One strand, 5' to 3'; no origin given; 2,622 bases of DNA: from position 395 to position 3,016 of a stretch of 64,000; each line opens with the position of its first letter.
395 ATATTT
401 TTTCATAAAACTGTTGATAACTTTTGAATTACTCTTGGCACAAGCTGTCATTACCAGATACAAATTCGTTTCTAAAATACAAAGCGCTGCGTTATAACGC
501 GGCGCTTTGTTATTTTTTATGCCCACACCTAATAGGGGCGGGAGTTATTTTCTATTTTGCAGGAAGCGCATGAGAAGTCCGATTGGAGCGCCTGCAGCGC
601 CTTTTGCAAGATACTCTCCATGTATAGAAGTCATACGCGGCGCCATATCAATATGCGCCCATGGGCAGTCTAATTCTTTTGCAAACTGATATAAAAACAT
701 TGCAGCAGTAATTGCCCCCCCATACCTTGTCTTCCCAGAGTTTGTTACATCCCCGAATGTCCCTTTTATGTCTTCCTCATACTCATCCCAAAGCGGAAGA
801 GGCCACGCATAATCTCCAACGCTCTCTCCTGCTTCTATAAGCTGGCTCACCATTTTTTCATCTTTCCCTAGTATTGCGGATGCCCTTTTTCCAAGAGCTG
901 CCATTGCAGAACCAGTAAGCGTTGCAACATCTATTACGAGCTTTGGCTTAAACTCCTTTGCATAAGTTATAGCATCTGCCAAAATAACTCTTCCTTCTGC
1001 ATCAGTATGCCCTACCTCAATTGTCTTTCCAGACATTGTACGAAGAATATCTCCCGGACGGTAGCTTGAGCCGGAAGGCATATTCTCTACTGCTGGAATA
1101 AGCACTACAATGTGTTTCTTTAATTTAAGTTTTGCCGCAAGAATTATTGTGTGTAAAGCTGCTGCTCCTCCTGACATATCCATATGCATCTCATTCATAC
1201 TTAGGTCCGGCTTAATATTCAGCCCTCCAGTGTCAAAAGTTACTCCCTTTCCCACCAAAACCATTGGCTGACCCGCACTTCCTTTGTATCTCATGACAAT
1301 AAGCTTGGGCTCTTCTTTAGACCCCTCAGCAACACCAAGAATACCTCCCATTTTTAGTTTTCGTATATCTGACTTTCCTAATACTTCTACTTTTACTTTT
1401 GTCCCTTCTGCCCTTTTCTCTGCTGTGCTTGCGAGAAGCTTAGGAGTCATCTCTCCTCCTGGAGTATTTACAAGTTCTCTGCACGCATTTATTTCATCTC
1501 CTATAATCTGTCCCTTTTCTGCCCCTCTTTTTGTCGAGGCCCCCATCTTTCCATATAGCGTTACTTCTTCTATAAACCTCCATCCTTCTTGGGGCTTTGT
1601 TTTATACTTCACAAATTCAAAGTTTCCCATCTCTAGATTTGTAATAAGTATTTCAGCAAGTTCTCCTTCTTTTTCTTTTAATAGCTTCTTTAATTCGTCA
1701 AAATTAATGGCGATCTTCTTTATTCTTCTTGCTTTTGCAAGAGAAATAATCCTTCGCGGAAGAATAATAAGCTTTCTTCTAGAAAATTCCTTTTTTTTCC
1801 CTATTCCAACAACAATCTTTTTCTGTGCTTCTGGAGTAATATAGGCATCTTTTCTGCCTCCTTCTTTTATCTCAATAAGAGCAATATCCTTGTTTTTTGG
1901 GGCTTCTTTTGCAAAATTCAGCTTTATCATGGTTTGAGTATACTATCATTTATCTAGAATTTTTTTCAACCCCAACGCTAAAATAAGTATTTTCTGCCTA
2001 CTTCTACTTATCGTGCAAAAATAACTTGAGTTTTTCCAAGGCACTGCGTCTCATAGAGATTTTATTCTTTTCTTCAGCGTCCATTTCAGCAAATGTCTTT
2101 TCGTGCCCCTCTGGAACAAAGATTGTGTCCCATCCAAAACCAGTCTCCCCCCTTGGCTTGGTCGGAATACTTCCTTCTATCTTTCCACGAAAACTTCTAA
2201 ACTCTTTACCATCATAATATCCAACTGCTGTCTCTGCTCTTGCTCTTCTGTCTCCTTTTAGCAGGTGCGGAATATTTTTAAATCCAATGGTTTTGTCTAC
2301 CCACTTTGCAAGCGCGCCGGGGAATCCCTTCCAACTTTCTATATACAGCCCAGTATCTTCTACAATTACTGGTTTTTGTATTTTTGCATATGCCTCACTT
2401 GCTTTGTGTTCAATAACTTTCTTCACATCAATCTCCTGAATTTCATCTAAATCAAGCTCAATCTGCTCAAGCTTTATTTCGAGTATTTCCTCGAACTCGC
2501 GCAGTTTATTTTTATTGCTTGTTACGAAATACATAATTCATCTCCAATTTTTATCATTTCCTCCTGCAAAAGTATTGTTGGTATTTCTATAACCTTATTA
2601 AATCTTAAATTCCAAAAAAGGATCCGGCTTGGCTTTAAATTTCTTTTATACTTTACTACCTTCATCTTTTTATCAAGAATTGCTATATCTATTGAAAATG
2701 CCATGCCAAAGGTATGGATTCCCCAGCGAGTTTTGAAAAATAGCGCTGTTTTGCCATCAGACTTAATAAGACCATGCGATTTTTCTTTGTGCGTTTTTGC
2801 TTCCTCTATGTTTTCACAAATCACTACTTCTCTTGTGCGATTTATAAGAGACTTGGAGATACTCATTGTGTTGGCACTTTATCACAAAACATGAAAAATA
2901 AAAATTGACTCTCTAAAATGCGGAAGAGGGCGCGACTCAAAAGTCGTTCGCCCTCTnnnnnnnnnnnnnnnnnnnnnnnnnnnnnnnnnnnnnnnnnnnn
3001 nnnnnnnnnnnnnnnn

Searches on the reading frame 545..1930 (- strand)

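Call 26: search_protein_families(library=pfam, proteins=[window:545-1930:-], max_evalue=0.001)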
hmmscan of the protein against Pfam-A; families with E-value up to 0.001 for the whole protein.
window:545-1930:- (461 aa): 2 families
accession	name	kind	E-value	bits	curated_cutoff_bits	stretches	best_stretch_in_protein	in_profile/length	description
PF00883.26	Peptidase_M17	-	4.7e-112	374.7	25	1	148-453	1-309/310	Cytosol aminopeptidase family, catalytic domain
PF02789.23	Peptidase_M17_N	-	2.5e-07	31.1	23.4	1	35-113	52-129/129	Cytosol aminopeptidase family, N-terminal domain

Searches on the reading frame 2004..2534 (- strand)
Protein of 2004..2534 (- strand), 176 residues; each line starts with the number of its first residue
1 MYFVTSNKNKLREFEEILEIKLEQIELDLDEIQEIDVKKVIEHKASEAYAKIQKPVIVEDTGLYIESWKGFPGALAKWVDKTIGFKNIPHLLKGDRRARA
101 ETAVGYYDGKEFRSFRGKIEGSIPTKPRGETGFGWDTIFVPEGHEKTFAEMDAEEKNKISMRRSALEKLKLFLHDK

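Call 26: search_protein_families(library=pfam, proteins=[window:2004-2534:-], max_evalue=0.001)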
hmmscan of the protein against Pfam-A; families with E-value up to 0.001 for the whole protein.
window:2004-2534:- (176 aa): 1 family
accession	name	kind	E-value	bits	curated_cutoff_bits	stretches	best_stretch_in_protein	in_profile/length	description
PF01725.21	Ham1p_like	-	8.1e-48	163.2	22.5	1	2-170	2-184/186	Ham1 family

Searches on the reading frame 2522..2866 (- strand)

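Call 26: search_protein_families(library=pfam, proteins=[window:2522-2866:-], max_evalue=0.001)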
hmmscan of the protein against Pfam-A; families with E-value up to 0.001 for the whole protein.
window:2522-2866:- (114 aa): 1 family
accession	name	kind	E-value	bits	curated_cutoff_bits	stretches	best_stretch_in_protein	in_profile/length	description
PF02643.20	DUF192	-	3.5e-08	33.9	27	1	20-111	3-94/96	Uncharacterized ACR, COG1430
